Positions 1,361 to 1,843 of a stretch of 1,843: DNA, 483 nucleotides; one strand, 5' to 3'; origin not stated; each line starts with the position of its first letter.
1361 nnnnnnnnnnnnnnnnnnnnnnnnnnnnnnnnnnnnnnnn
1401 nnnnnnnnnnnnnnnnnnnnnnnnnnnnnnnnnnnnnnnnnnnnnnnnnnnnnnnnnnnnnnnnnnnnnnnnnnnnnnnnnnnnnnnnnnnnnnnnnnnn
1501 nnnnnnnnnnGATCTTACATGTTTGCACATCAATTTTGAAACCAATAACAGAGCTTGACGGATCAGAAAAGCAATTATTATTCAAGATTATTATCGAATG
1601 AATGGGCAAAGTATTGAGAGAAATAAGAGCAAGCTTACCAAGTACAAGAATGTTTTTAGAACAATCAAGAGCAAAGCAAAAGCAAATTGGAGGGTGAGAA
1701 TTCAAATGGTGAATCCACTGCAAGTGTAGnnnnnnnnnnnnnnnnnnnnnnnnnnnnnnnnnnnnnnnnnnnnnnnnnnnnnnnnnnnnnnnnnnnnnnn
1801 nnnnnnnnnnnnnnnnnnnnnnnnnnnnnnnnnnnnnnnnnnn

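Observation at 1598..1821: Coding-like purine-rich segment split between two reading frames, consistent with a small intron-containing or frameshifted gene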

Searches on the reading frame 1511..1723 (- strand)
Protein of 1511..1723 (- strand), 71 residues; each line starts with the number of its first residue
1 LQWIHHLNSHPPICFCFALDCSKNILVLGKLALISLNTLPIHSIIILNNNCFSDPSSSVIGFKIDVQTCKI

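Call 58: find_encoding_contigs(protein=window:1511-1723:-, flank=5000)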
Protein seq(71 aa) (71 aa): no gene with exactly this product is on record in the collection.

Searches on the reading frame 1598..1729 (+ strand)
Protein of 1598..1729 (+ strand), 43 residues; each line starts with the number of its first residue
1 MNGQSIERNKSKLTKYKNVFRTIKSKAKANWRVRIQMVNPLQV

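Call 5: search_protein_families(library=pfam, max_evalue=1, proteins=[window:1598-1726:+])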
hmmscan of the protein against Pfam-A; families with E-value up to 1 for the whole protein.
seq(43 aa): 0 families

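Call 57: find_encoding_contigs(protein=window:1598-1729:+, flank=5000)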
Protein window:1598-1729:+ (43 aa): no gene with exactly this product is on record in the collection.
